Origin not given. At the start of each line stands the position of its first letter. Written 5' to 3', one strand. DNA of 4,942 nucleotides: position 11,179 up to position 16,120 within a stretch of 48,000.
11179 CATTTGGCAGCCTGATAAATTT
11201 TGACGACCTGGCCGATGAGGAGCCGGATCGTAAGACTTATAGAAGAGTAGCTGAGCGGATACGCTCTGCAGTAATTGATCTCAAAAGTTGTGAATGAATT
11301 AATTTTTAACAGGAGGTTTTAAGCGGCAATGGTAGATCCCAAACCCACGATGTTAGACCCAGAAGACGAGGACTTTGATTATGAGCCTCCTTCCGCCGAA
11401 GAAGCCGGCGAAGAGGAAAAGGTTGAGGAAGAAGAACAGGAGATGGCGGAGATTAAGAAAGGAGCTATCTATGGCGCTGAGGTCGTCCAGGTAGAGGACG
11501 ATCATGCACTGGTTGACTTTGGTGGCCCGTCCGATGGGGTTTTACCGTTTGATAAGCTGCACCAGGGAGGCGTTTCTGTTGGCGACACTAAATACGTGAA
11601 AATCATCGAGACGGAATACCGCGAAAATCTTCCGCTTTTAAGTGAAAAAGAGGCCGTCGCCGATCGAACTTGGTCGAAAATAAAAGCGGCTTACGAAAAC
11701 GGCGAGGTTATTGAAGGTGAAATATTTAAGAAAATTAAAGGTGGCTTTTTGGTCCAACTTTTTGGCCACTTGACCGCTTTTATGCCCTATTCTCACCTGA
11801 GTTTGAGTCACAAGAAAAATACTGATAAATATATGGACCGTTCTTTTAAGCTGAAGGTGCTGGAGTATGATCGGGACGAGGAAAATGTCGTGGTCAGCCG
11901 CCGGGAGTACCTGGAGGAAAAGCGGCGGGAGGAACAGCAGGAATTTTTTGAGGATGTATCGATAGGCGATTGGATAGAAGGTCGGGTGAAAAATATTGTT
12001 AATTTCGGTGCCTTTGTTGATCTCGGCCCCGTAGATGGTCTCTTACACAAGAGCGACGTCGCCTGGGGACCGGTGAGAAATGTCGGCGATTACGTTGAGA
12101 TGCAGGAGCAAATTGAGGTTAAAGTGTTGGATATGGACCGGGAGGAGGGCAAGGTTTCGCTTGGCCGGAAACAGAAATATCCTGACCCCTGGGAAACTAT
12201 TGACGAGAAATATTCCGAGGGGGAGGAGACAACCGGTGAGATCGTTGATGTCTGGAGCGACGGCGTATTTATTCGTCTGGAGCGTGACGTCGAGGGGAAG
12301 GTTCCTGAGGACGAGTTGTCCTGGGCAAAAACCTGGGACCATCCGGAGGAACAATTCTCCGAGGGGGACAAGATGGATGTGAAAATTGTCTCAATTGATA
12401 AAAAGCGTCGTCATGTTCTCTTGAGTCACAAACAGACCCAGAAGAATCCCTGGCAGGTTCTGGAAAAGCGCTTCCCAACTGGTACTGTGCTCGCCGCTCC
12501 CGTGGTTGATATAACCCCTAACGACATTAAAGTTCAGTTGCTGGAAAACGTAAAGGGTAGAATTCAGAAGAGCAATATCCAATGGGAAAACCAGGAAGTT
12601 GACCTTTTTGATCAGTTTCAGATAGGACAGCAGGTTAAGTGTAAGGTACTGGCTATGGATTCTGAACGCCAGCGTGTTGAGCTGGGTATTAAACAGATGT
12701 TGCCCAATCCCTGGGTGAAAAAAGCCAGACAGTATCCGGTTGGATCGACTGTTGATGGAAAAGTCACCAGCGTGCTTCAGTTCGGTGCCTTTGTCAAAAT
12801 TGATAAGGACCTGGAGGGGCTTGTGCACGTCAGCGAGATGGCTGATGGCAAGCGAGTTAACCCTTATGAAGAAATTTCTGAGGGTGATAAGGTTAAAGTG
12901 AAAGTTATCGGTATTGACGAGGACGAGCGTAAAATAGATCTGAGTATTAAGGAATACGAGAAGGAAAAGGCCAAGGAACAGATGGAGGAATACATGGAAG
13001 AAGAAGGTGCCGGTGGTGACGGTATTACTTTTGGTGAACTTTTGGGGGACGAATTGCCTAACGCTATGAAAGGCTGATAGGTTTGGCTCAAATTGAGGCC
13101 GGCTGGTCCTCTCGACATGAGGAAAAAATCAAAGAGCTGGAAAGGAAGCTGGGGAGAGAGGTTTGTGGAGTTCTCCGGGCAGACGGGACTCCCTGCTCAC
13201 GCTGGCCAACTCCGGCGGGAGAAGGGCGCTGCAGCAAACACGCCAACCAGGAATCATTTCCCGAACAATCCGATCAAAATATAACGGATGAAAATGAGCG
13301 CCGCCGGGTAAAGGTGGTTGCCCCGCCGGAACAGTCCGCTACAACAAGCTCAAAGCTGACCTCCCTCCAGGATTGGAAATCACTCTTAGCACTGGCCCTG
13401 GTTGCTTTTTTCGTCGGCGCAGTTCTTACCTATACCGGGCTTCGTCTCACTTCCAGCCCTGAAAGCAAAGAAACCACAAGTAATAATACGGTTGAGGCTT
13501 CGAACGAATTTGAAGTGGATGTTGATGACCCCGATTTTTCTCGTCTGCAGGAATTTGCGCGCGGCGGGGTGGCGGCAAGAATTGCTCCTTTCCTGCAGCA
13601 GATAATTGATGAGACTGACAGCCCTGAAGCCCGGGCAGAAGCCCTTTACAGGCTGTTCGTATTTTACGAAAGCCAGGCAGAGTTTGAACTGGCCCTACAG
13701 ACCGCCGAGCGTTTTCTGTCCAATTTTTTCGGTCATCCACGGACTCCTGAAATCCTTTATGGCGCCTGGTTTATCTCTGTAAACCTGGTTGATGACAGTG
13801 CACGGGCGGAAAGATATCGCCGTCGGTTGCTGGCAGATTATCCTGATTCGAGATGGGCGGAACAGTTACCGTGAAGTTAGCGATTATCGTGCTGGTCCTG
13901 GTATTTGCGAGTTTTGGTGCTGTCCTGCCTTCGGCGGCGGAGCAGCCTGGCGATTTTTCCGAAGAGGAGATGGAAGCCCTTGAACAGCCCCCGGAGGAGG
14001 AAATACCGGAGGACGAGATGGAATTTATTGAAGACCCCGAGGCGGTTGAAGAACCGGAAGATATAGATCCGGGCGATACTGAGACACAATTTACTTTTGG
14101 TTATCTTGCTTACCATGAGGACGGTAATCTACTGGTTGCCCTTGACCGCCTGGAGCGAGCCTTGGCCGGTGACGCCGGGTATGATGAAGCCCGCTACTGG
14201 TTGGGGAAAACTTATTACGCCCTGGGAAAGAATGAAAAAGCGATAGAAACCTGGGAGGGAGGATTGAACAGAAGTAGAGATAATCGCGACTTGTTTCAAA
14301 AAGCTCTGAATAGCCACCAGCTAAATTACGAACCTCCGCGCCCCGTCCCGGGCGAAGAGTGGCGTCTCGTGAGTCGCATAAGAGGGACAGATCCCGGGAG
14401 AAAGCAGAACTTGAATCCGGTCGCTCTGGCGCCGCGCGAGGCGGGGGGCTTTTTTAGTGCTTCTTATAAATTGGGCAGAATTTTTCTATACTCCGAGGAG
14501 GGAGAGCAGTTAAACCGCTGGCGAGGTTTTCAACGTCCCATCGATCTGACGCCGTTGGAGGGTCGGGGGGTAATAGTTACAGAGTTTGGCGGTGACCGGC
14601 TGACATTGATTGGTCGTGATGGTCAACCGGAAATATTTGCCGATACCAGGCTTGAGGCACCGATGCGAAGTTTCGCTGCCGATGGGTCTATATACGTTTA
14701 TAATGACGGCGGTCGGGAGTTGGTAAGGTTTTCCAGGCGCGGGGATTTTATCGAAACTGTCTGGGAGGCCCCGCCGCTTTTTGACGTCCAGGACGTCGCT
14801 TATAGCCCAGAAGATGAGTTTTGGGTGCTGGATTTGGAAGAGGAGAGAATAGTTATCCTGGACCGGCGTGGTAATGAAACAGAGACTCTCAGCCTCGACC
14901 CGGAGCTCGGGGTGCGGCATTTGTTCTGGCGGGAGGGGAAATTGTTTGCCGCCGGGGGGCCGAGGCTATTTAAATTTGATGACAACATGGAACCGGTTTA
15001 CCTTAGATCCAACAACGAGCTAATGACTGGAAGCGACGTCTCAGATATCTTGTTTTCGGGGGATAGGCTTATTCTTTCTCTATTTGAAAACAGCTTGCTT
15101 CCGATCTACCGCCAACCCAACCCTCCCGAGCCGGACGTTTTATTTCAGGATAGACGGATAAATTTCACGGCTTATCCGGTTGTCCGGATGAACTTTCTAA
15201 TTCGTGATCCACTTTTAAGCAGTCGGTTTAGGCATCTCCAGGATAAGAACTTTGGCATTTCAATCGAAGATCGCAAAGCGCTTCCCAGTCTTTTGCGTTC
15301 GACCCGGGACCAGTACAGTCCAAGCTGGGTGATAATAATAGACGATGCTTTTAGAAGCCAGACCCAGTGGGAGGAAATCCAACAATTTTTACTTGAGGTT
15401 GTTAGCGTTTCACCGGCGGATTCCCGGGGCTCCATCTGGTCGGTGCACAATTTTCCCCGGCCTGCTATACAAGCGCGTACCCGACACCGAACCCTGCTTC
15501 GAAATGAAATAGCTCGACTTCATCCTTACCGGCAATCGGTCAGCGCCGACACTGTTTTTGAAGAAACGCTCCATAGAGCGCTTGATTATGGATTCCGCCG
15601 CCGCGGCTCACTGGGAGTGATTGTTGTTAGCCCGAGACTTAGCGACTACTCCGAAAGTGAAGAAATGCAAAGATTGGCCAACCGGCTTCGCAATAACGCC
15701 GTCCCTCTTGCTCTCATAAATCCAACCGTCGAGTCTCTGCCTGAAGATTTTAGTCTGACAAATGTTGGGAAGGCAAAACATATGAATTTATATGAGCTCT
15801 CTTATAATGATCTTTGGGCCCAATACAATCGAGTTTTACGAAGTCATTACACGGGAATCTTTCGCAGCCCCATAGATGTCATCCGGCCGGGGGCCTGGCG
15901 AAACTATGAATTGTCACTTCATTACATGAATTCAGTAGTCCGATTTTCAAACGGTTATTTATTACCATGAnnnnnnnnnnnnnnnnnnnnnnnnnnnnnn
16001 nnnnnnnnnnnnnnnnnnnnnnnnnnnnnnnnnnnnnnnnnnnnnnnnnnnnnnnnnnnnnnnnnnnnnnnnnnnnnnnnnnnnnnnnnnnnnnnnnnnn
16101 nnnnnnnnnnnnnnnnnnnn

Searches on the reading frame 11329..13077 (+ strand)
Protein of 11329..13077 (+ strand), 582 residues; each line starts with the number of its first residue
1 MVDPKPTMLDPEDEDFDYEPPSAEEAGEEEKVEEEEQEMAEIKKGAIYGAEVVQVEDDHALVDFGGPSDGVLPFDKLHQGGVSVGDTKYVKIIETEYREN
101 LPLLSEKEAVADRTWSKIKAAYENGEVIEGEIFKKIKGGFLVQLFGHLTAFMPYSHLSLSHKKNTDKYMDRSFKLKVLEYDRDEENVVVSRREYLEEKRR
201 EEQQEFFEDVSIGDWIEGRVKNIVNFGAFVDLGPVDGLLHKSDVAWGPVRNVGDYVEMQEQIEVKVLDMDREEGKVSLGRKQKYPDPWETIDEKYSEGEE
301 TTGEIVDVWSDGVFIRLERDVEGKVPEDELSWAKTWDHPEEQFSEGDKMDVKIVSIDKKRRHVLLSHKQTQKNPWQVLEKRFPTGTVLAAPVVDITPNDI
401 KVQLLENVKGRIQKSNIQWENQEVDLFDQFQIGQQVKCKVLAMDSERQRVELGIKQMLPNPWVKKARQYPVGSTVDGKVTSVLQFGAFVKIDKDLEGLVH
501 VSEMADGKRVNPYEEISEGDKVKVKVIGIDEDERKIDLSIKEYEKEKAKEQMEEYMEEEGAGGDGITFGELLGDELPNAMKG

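Call 41: search_protein_families(library=pfam, proteins=[window:11329-13077:+], max_evalue=0.00001)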
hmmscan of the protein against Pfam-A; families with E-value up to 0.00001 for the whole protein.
window:11329-13077:+ (582 aa): 5 families
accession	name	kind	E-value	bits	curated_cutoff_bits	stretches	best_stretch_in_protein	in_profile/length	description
PF00575.29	S1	-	2.2e-82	271.9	22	6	470-541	3-74/74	S1 RNA binding domain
PF23459.1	S1_RRP5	-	9.2e-24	84.2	27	1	472-539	4-71/72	RRP5 S1 domain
PF21710.3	Spt6_S1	-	5.1e-18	65.6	27.5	1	380-454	12-86/91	Spt6, S1/OB domain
PF17092.11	PCB_OB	-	5.7e-06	27.5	27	0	371-422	17-69/111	Penicillin-binding protein OB-like domain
PF13509.12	S1_2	-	7.2e-06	26.5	21.8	0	212-256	1-44/61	S1 domain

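Call 51: find_homologous_proteins(query=window:11329-13077:+, max_evalue=1e-60)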
Query window:11329-13077:+ (582 aa): 7511 proteins with E <= 1e-60 among 8000 candidates; the best 120 are listed.
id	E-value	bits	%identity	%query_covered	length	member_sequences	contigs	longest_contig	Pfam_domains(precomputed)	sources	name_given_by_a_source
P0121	0.0e+0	1175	89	100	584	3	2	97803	PF17092.12,PF00575.30,PF23459.2,PF21710.4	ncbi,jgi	-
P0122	8.9e-291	984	74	100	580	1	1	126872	PF00575.30,PF23459.2,PF21710.4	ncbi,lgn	-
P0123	2.5e-278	943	72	100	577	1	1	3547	PF00575.30,PF23459.2,PF13509.13,PF18614.8,PF21710.4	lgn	-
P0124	1.2e-277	941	71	100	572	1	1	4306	PF00575.30,PF23459.2,PF21710.4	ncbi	-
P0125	6.6e-272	922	70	100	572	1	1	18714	PF00575.30,PF23459.2,PF21710.4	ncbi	-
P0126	4.0e-253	860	66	100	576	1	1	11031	PF17092.12,PF00575.30,PF23459.2,PF13509.13,PF21710.4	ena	-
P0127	4.5e-253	859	66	100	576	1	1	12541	PF17092.12,PF00575.30,PF23459.2,PF21710.4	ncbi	ncbi:MAG: S1 RNA-binding domain-containing protein [bacterium]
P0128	1.8e-248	844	64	100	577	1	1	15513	PF00575.30,PF23459.2,PF21710.4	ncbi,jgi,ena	-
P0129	6.0e-229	780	61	99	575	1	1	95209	PF00575.30,PF23459.2,PF21710.4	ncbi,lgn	-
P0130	3.2e-222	758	58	100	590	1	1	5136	PF17092.12,PF00575.30,PF23459.2,PF13509.13,PF21710.4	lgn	-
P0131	2.1e-220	752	58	100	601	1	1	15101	PF00575.30,PF23459.2,PF21710.4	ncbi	ncbi:MAG: S1 RNA-binding domain-containing protein [bacterium]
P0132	3.9e-219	747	60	97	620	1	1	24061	PF00575.30,PF23459.2,PF21710.4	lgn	-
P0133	7.7e-218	743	57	100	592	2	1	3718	PF17092.12,PF00575.30,PF23459.2,PF21710.4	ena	-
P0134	8.0e-215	733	56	100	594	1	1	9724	PF00575.30,PF23459.2,PF21710.4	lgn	-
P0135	8.9e-215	733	60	93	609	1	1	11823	PF00575.30,PF23459.2,PF21710.4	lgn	-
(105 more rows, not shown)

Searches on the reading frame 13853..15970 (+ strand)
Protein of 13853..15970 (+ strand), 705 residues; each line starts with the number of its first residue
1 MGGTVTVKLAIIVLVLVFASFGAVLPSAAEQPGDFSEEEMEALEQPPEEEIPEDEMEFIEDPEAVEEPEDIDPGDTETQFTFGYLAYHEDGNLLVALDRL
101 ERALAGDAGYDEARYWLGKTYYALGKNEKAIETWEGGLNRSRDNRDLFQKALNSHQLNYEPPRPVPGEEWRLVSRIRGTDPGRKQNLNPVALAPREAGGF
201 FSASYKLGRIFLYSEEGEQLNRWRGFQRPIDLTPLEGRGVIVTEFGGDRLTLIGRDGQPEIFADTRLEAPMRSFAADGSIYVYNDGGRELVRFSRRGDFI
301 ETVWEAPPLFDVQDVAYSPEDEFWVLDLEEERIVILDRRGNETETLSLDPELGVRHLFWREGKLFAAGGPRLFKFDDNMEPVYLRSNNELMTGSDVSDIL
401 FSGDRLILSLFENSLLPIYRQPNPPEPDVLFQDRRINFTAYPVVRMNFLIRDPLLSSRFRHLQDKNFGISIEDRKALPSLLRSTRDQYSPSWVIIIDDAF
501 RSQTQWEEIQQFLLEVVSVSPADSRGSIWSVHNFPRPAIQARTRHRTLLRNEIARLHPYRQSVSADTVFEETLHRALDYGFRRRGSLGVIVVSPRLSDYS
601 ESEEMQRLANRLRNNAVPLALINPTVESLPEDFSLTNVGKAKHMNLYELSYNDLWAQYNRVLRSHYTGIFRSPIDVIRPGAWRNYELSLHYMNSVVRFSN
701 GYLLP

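Call 41: search_protein_families(library=pfam, proteins=[window:13853-15970:+], max_evalue=0.00001)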
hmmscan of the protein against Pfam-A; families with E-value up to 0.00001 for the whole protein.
window:13853-15970:+ (705 aa): 1 family
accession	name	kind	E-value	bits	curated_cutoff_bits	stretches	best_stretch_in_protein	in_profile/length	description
PF14559.12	TPR_19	-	1.4e-07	32.1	25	1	89-146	3-59/68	Tetratricopeptide repeat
